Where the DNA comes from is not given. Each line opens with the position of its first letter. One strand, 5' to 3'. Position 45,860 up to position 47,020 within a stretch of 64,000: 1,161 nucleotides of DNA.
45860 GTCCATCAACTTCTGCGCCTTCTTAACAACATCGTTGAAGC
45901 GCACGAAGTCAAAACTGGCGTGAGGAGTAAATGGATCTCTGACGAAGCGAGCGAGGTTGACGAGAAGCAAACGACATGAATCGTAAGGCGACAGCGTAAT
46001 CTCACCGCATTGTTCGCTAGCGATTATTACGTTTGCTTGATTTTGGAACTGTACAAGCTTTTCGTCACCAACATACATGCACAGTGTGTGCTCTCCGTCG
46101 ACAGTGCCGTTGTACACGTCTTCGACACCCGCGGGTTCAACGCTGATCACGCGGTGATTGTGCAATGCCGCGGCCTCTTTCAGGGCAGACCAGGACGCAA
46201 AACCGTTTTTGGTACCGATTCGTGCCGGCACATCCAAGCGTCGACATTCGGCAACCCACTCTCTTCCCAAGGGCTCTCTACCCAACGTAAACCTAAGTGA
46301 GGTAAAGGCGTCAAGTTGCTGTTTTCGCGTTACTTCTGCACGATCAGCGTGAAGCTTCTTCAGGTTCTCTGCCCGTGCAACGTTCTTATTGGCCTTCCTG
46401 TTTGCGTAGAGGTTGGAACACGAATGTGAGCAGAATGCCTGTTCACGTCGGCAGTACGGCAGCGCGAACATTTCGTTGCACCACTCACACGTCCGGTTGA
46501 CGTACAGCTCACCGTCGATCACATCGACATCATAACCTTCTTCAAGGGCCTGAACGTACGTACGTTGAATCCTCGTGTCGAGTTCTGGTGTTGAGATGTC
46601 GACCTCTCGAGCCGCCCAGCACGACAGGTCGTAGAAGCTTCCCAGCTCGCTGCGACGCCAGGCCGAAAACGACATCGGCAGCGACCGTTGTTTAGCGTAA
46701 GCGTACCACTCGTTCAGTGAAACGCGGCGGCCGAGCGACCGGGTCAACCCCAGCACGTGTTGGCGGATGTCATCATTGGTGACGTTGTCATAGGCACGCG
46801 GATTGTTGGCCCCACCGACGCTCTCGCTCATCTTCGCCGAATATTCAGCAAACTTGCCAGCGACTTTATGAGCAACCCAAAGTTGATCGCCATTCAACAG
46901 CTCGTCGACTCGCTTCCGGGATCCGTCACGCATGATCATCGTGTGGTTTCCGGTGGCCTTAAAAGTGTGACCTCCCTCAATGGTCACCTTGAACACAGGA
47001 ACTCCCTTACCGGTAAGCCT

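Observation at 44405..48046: NrdJ intein at the catalytic Cys ends in Gln and carries a four-Cys insert instead of a recognisable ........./HNH domain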

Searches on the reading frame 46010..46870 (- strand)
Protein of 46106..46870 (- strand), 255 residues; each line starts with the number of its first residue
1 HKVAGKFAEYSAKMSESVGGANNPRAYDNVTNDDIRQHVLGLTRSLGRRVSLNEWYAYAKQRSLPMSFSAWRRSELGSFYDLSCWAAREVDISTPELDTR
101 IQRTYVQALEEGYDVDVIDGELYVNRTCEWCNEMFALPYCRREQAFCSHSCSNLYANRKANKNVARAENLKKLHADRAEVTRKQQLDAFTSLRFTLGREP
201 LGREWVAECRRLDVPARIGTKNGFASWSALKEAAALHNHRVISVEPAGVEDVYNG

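Call 5: search_protein_families(library=pfam, proteins=[window:46106-46870:-], max_evalue=10)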
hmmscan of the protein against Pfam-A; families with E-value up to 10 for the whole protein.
window:46106-46870:- (255 aa): 1 family
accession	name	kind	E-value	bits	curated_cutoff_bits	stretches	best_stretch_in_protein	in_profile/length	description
PF13413.12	HTH_25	-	0.12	12.7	24.6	1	89-124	10-44/62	Helix-turn-helix domain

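Call 6: search_protein_families(library=phrogs, proteins=[window:46106-46870:-], max_evalue=1)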
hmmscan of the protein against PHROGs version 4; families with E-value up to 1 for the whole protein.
window:46106-46870:- (255 aa): 7 families
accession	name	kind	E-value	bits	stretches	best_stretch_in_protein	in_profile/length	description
phrog_1271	-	DNA, RNA and nucleotide metabolism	0.00024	21.6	1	123-172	210-248/361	HNH endonuclease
phrog_2308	-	unknown function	0.0059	17.7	1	124-161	54-91/138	-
phrog_1333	-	unknown function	0.016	16.3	1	124-166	99-139/166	-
phrog_15471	-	DNA, RNA and nucleotide metabolism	0.037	14.9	1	123-159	100-135/183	HNH endonuclease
phrog_3794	-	unknown function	0.082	13.6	1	126-171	9-47/50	-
phrog_12986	-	unknown function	0.098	13.8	1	125-179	6-53/130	-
phrog_10759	-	unknown function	0.12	13.2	1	208-239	57-88/160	-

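Call 25: search_protein_representatives(alignment_id=A1)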
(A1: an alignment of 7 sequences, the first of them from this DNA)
Query: 7 sequences, 257 profile positions. Proteins with E-value up to 0.001 (for the whole library): 963; up to 1e-10: 370; up to 1e-30: 197. The best 150 are listed.
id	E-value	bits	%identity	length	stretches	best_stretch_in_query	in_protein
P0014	1.5e-77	277.1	-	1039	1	2-257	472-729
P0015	2.1e-76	273.3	-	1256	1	4-257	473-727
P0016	4.9e-75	268.8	-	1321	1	1-257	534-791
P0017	7.7e-75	268.2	-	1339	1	1-257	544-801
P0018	8.5e-75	268.0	-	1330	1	1-257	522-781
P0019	3.4e-74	266.1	-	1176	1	1-257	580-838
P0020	5.8e-74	265.3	-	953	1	1-257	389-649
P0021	8.0e-74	264.9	-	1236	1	1-257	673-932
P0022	4.6e-73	262.4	-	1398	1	1-257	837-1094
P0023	2.4e-72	260.0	-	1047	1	1-257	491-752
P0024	3.9e-72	259.3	-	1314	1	1-257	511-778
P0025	6.4e-72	258.6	-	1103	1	1-257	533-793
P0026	3.4e-71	256.3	-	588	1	4-257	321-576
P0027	6.4e-71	255.3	-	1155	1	1-257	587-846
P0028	1.1e-70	254.6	-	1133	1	2-257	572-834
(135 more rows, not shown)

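Call 42: find_related_loci(query=A1, collection=genome_contigs, flank=3000)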
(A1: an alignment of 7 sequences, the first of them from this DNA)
Query A1 (261 aa) in genome_contigs; peptide patterns used: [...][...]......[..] (x = any residue, [..] = any of these).
128 stretches matched a pattern; 91 encode a relative of the query (tblastn E <= 1e-3); the best 80 are kept; 80 distinct loci.
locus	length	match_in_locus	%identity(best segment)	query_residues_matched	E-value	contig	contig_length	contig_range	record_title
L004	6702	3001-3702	41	4-237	3e-60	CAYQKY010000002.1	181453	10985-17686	MAG TPA_asm: uncultured Phaeodactylibacter sp. isolate SRP329715_co2_310 genome assembly, contig: NODE_139_length_181453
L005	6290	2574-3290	42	1-242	2e-60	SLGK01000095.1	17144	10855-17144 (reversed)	MAG: Anaerolineae bacterium isolate CSSed162cmB_92 CSSed16-2cmB-8501, whole genome shotgun sequence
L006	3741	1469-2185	38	1-242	9e-59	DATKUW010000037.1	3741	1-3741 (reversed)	MAG TPA_asm: Bacillota bacterium isolate SMAG_U14117 k141_1001875, whole genome shotgun sequence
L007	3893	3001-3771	39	4-254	2e-58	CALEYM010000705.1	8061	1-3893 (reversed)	MAG TPA_asm: uncultured Bacteroidetes bacterium isolate SRR6227243_bin.67_CONCOCT_v1.1_MAG genome assembly, contig: ERZ7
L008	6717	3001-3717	39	1-242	2e-57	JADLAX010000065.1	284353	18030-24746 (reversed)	MAG: Anaerolineae bacterium isolate SJ142 c_000000915948, whole genome shotgun sequence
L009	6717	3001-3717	40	1-242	2e-57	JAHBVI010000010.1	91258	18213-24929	MAG: Anaerolineae bacterium isolate ACE_CHL11 CHL11_10, whole genome shotgun sequence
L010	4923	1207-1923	39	1-242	3e-57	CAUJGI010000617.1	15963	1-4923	MAG: Chloroflexota bacterium isolate KLAP72 genome assembly, contig: KLAP72_882988, whole genome shotgun sequence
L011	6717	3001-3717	41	1-242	3e-57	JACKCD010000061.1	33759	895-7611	MAG: Ardenticatenaceae bacterium isolate HK-STAS-CHLO-38 HK-STAS-CHLO-38_61, whole genome shotgun sequence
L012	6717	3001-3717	40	1-242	5e-57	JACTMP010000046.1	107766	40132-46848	MAG: Chloroflexota bacterium isolate BJ8 scaffold_249, whole genome shotgun sequence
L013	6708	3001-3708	37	4-237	9e-56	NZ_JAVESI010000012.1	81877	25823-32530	MAG: Trichloromonas sp. isolate BF1_5 scaffold_490_c1_biofilm_2017, whole genome shotgun sequence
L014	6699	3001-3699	39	5-237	2e-55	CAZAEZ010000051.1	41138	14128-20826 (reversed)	MAG TPA_asm: uncultured Saprospiraceae bacterium isolate SRP329715_co2_243 genome assembly, contig: NODE_1978_length_411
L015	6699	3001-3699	38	5-237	1e-54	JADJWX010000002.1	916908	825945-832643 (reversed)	MAG: Lewinellaceae bacterium isolate Kalu_18-Q3-R12-55_BATAC.22 tig00001499-10-9145050, whole genome shotgun sequence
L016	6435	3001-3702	40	4-237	3e-53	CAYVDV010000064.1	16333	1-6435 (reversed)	MAG TPA_asm: uncultured Saprospiraceae bacterium isolate binchicken_co118_291 genome assembly, contig: NODE_3751_length_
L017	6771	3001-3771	38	4-254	5e-53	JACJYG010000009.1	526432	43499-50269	MAG: Lewinellaceae bacterium isolate HK-STAS-BACT-32 HK-STAS-BACT-32_9, whole genome shotgun sequence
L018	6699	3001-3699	37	5-237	4e-52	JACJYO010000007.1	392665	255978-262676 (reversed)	MAG: Lewinellaceae bacterium isolate HK-STAS-BACT-40 HK-STAS-BACT-40_7, whole genome shotgun sequence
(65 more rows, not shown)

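Call 47: search_solved_structures(query=A1, max_evalue=10, show_alignments=0)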
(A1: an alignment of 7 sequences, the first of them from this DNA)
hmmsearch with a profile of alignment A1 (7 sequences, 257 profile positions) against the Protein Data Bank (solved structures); distinct sequences matched with E-value up to 10: 8.
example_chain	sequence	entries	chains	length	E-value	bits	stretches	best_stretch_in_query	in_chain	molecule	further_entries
1mi8_A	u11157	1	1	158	0.32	13.8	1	208-235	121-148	DnaB intein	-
9is6_G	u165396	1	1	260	0.64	12.8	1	33-96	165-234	COP9 signalosome complex subunit 7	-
7uv1_A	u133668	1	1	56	0.73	12.6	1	108-155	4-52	Vicilin-like protein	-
4o1r_A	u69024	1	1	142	1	12.1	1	206-235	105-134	Replicative DNA helicase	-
2lwy_A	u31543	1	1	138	1.3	11.8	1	222-240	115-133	BACTERIAL INTEIN-LIKE DOMAIN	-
2ff0_A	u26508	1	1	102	1.6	11.5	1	100-133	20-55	Steroidogenic factor 1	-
5krb_B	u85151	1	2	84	4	10.2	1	100-133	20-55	Nuclear receptor subfamily 6 group A member 1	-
7uv3_A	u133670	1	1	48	4.6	10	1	115-154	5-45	Vicilin Pis v 3.0101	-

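Call 49: search_protein_families(library=pfam, proteins=[P0014, P0015, P0016, P0017, P0018, P0019, P0021], max_evalue=0.1)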
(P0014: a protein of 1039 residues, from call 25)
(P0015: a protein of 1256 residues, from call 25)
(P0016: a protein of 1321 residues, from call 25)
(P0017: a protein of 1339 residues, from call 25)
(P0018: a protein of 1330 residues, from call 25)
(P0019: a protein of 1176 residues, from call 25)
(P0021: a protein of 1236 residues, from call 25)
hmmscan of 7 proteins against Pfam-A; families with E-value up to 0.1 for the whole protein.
P0014 (1039 aa): 5 families
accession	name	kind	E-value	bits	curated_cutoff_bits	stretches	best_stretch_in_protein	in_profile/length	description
PF14890.11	Intein_splicing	-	4.4e-12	46.5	35.8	2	261-709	2-149/155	Intein splicing domain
PF13392.12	HNH_3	-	7.6e-11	41.9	24.8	1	384-426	4-45/46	HNH endonuclease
PF21995.1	RNR-II_ins_dom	-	8e-09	36.2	27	1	64-124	34-100/107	B12-dependent ribonucleotide reductase, insertion domain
PF02867.20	Ribonuc_red_lgC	-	9.4e-06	25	23.9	0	847-878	384-415/523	Ribonucleotide reductase, barrel domain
PF07591.16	PT-HINT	-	0.0089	16.7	27.7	0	690-716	104-130/137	Pretoxin HINT domain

P0015 (1256 aa): 6 families
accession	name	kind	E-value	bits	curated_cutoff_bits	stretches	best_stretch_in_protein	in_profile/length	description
PF02867.20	Ribonuc_red_lgC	-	1.5e-77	261.9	23.9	1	101-1064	1-523/523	Ribonucleotide reductase, barrel domain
PF14890.11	Intein_splicing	-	1.1e-11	45.2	35.8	1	300-706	2-148/155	Intein splicing domain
PF00317.26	Ribonuc_red_lgN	-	3.4e-08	33.9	28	1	18-70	4-45/77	Ribonucleotide reductase, all-alpha domain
PF13392.12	HNH_3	-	1.8e-07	31.1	24.8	1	417-458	4-45/46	HNH endonuclease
PF12637.14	TSCPD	-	1.4e-06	28.9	22.8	1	1170-1219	36-87/88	TSCPD domain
PF10386.15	DUF2441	-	0.014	15.8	25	1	606-685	19-103/141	Protein of unknown function (DUF2441)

P0016 (1321 aa): 8 families
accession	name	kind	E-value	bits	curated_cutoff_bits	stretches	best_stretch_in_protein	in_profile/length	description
PF02867.20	Ribonuc_red_lgC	-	3.5e-132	442.2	23.9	1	105-1114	1-523/523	Ribonucleotide reductase, barrel domain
PF00317.26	Ribonuc_red_lgN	-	6.4e-23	81.1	28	1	24-102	3-77/77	Ribonucleotide reductase, all-alpha domain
PF12637.14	TSCPD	-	3.4e-12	46.9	22.8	1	1165-1259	13-88/88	TSCPD domain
PF14890.11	Intein_splicing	-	1.4e-11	44.9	35.8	1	351-770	30-148/155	Intein splicing domain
PF13392.12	HNH_3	-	7.6e-08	32.3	24.8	1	447-488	4-44/46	HNH endonuclease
PF07591.16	PT-HINT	-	2.6e-05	24.9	27.7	0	349-423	25-101/137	Pretoxin HINT domain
PF01206.22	TusA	-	0.0035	17.6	28.6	0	398-436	19-57/70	Sulfurtransferase TusA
PF21290.4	UBA_BIRC2-3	-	0.093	13.2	27.2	0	380-405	20-45/53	BIRC2/3-like, UBA domain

P0017 (1339 aa): 6 families
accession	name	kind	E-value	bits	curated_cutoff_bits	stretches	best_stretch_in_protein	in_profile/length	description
PF02867.20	Ribonuc_red_lgC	-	1.5e-69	235.4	23.9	1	101-1150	1-523/523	Ribonucleotide reductase, barrel domain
PF14890.11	Intein_splicing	-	1.9e-14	54.2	35.8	1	336-781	4-149/155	Intein splicing domain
PF13392.12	HNH_3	-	4.7e-14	52.2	24.8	1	458-498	4-44/46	HNH endonuclease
PF12637.14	TSCPD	-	4.2e-07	30.6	22.8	1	1229-1301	12-87/88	TSCPD domain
PF00317.26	Ribonuc_red_lgN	-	1.7e-06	28.4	28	1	18-60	4-44/77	Ribonucleotide reductase, all-alpha domain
PF07591.16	PT-HINT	-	0.0077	16.9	27.7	0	766-788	108-130/137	Pretoxin HINT domain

P0018 (1330 aa): 7 families
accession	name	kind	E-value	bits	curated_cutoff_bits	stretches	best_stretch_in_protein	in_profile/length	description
PF02867.20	Ribonuc_red_lgC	-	1.5e-83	281.7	23.9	1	118-1129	1-523/523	Ribonucleotide reductase, barrel domain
PF14890.11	Intein_splicing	-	9.3e-16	58.4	35.8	1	320-761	2-149/155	Intein splicing domain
PF13392.12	HNH_3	-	7.9e-10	38.7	24.8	1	444-486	4-45/46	HNH endonuclease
PF00317.26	Ribonuc_red_lgN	-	0.00026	21.4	28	1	36-100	4-65/77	Ribonucleotide reductase, all-alpha domain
PF17438.7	DUF5417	-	0.029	15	23.9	1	1117-1144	51-78/91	Family of unknown function (DUF5417)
PF07591.16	PT-HINT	-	0.06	14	27.7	0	349-407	28-88/137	Pretoxin HINT domain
PF21995.1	RNR-II_ins_dom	-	0.062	14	27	0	154-182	71-99/107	B12-dependent ribonucleotide reductase, insertion domain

P0019 (1176 aa): 6 families
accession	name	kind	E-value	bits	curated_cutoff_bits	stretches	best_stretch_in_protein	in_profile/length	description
PF02867.20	Ribonuc_red_lgC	-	6.8e-32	111.2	23.9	3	429-932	193-315/523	Ribonucleotide reductase, barrel domain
PF17975.6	RNR_Alpha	-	1.9e-15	57.6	26.4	1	8-84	13-100/101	Ribonucleotide reductase alpha domain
PF21995.1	RNR-II_ins_dom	-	3.1e-12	47.1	27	1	172-236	36-105/107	B12-dependent ribonucleotide reductase, insertion domain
PF14890.11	Intein_splicing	-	8.2e-12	45.6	35.8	1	368-816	3-147/155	Intein splicing domain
PF13392.12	HNH_3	-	0.0018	18.3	24.8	1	493-534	4-44/46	HNH endonuclease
PF06906.16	DUF1272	-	0.048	14.2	25.3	0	678-705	5-32/57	Protein of unknown function (DUF1272)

P0021 (1236 aa): 6 families
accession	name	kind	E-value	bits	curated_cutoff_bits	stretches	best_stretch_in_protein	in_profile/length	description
PF03477.21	ATP-cone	-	1.3e-20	74.1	25.8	1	19-107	2-86/88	ATP cone domain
PF17975.6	RNR_Alpha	-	5.9e-12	46.4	26.4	1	120-168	5-52/101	Ribonucleotide reductase alpha domain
PF13392.12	HNH_3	-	5.6e-10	39.2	24.8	1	586-628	4-45/46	HNH endonuclease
PF14890.11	Intein_splicing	-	2.3e-07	31.2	35.8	1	465-912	2-149/155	Intein splicing domain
PF21995.1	RNR-II_ins_dom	-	0.00029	21.5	27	1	270-329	39-104/107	B12-dependent ribonucleotide reductase, insertion domain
PF02867.20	Ribonuc_red_lgC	-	0.006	15.7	23.9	0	1041-1083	382-424/523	Ribonucleotide reductase, barrel domain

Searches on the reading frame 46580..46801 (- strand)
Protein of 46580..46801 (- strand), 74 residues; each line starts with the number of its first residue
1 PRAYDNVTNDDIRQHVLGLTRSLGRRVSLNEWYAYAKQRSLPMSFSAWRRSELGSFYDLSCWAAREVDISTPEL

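Call 52: search_protein_families(library=pfam, alignment_id=A3, max_evalue=0.1)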
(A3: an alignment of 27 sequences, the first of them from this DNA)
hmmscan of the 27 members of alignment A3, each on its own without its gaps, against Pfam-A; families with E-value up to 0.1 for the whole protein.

A. member 1, seq(74 aa): 0 families

B. families by the number of members that match (of 27 scanned): 9 families
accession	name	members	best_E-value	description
PF19117.5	Mim2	2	0.01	Mitochondrial import 2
PF18780.6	HNH_repeat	2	0.037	Homing endonuclease associated repeat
PF21819.3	DUF6885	1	0.0095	Family of unknown function (DUF6885)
PF23255.1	DUF7070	1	0.037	Domain of unknown function (DUF7070)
PF16291.11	DUF4937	1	0.067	Domain of unknown function (DUF4937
PF23016.2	RsmI_C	1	0.085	RsmI C-terminal HTH domain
PF08332.16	CaMKII_AD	1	0.091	Calcium/calmodulin dependent protein kinase II association domain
PF00440.29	TetR_N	1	0.092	Bacterial regulatory proteins, tetR family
PF18974.5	DUF5710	1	0.098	Domain of unknown function (DUF5710)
